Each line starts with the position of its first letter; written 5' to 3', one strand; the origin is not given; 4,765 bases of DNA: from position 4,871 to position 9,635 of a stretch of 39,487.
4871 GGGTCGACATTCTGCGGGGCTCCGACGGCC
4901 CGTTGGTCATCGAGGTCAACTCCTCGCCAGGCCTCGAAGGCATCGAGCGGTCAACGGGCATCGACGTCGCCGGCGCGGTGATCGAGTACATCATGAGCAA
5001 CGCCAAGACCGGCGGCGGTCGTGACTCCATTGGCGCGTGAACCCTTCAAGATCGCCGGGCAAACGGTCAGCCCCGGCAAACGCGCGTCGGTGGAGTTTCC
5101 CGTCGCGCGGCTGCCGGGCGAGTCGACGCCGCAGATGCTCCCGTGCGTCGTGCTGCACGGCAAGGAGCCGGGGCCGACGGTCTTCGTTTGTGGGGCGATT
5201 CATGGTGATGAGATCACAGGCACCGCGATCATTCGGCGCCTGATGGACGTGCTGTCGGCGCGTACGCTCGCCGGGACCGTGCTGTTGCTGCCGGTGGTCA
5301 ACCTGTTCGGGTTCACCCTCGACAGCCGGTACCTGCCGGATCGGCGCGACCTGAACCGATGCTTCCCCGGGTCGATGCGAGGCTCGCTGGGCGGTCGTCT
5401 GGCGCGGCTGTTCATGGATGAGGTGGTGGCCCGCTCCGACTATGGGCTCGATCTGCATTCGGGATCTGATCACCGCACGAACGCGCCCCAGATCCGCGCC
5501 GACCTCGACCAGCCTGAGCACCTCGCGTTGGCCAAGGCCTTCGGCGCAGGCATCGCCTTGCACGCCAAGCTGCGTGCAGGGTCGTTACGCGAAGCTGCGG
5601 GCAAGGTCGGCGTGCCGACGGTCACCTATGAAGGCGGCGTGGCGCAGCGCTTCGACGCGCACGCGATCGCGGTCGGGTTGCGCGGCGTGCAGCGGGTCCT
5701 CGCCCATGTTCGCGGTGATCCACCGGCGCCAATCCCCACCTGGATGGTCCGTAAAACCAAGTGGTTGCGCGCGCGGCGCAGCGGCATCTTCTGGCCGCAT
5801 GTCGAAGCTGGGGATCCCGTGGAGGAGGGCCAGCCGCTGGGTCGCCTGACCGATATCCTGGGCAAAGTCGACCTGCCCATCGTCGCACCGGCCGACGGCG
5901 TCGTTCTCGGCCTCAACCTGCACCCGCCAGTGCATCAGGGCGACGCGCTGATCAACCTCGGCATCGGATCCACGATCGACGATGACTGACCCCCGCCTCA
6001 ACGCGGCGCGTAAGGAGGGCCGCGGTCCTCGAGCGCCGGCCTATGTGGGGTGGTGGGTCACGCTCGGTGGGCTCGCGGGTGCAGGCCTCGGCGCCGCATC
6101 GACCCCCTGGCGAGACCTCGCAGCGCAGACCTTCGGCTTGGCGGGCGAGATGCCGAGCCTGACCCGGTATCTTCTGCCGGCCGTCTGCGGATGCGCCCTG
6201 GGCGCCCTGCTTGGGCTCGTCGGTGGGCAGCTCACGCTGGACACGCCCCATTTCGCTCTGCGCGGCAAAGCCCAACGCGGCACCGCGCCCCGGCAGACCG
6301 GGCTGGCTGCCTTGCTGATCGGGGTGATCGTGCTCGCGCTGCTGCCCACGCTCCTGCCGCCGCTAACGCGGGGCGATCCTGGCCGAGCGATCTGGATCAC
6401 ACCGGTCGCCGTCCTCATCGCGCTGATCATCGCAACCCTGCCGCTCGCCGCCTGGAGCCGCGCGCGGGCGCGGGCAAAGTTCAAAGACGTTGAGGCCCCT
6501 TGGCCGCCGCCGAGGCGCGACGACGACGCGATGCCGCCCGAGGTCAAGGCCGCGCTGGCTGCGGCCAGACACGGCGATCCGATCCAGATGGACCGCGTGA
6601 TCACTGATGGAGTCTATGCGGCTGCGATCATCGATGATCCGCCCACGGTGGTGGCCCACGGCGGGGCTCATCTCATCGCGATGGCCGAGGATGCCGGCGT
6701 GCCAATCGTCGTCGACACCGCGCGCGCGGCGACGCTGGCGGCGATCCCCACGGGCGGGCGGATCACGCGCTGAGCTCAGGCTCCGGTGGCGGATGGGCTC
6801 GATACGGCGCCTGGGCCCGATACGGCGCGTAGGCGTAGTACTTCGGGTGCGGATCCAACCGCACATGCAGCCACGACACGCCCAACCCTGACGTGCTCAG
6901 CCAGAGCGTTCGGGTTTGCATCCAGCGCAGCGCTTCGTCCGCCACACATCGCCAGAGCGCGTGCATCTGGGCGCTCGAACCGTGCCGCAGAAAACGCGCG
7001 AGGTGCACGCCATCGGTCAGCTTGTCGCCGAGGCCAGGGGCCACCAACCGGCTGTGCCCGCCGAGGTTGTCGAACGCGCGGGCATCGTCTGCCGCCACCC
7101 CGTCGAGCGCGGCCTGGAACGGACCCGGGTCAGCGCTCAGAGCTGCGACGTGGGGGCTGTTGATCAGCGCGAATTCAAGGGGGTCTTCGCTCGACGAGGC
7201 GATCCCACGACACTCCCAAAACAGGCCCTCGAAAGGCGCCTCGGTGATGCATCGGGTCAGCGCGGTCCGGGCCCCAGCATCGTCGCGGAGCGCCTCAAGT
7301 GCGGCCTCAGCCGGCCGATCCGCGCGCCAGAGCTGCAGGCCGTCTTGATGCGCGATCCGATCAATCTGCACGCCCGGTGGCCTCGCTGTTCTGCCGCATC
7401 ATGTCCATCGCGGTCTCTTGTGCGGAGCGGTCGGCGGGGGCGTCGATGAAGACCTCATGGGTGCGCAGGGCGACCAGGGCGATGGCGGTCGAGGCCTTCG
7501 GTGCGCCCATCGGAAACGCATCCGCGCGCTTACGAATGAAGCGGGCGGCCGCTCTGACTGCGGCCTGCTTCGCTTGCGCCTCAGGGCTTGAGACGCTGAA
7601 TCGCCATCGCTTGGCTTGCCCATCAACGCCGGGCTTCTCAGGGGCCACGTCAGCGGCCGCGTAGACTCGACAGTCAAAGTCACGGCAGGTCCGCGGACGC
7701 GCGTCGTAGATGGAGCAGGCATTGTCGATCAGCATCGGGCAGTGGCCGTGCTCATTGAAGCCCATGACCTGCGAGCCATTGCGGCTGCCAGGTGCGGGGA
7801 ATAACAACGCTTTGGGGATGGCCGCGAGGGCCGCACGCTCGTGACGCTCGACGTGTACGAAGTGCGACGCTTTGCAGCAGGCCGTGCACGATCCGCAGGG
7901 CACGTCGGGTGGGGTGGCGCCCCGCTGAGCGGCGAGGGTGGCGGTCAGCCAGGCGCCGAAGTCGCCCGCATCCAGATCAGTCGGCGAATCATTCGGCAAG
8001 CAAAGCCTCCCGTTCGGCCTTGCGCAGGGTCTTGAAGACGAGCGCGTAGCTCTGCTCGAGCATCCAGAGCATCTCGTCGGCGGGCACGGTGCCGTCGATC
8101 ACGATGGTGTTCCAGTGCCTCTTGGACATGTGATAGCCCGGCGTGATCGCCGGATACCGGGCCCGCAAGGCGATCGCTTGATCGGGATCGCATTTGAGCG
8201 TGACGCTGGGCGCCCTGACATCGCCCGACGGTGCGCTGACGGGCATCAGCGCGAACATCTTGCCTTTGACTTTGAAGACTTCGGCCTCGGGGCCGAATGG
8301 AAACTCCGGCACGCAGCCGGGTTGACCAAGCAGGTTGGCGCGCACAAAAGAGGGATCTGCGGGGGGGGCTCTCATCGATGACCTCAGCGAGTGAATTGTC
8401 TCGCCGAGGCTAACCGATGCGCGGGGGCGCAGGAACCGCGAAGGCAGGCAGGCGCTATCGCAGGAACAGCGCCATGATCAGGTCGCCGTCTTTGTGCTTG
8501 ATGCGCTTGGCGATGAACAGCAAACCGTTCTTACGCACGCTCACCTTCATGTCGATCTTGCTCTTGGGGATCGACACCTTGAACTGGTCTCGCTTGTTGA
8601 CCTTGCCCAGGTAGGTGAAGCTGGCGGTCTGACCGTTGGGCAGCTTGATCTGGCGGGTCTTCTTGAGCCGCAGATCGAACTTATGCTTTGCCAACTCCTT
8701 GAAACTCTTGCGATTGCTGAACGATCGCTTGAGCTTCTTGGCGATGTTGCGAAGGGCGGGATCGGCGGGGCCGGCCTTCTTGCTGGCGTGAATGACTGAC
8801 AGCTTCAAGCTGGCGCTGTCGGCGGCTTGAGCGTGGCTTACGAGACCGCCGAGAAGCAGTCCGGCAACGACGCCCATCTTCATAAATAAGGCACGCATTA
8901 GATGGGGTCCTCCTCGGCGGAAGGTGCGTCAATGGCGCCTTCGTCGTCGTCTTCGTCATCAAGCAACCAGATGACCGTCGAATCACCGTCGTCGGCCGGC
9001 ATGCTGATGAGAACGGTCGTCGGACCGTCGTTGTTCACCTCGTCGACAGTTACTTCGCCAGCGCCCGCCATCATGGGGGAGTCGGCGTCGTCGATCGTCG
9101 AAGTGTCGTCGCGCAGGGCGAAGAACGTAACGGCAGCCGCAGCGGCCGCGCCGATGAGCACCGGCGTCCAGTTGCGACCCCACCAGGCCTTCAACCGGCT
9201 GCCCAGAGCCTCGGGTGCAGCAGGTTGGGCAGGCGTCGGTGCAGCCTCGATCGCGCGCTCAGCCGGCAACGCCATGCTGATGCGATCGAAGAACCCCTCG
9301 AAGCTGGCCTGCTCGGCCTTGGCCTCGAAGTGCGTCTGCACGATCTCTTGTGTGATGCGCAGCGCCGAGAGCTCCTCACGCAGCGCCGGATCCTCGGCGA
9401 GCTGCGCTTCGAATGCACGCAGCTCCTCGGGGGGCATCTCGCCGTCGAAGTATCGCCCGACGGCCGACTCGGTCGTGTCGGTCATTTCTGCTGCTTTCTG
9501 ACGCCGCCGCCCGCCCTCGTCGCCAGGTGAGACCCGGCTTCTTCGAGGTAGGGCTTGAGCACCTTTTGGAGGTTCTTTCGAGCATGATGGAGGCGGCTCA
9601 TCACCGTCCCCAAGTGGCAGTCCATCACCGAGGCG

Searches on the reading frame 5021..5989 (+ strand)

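Call 7: search_protein_families(library=pfam, proteins=[window:5021-5989:+], max_evalue=0.01)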
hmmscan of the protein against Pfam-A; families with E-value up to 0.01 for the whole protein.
window:5021-5989:+ (322 aa): 2 families
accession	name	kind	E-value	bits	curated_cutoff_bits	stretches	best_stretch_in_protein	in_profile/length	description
PF24827.1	AstE_AspA_cat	-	1.2e-41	142.8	25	1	50-229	1-191/192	Succinylglutamate desuccinylase/Aspartoacylase catalytic domain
PF00364.28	Biotin_lipoyl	-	0.0076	16.5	22.1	0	256-311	16-71/73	Biotin-requiring enzyme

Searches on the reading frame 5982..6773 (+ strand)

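Call 7: search_protein_families(library=pfam, proteins=[window:5982-6773:+], max_evalue=0.01)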
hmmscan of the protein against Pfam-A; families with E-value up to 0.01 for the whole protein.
window:5982-6773:+ (263 aa): 1 family
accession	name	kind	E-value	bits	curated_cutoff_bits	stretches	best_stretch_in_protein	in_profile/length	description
PF23933.1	DUF7269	-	0.0015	19.1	29.1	1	107-215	2-98/162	Family of unknown function (DUF7269)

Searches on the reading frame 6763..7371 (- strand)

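Call 76: search_protein_families(library=pfam, proteins=[window:6763-7371:-], max_evalue=0.01)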
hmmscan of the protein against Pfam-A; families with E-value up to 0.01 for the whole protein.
window:6763-7371:- (202 aa): 1 family
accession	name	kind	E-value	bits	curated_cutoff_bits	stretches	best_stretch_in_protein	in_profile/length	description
PF22086.1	DUF6940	-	1e-47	163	27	1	22-185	3-168/168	Family of unknown function (DUF6940)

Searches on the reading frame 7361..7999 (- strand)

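Call 76: search_protein_families(library=pfam, proteins=[window:7361-7999:-], max_evalue=0.01)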
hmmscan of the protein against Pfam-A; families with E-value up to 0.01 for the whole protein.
window:7361-7999:- (212 aa): 1 family
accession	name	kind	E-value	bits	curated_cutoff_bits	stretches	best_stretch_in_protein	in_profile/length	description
PF03692.20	CxxCxxCC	-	1.2e-07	32.7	23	1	35-109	2-70/85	Putative zinc- or iron-chelating domain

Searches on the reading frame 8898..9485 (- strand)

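Call 7: search_protein_families(library=pfam, proteins=[window:8898-9485:-], max_evalue=0.01)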
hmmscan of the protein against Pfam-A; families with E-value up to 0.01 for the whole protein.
window:8898-9485:- (195 aa): 2 families
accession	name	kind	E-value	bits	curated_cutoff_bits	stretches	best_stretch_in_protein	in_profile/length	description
PF13490.11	zf-HC2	-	0.00053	20.5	22.2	1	6-31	5-30/35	Putative zinc-finger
PF07862.16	Nif11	-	0.0069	17.1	23.8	0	17-50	1-34/48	Nif11 domain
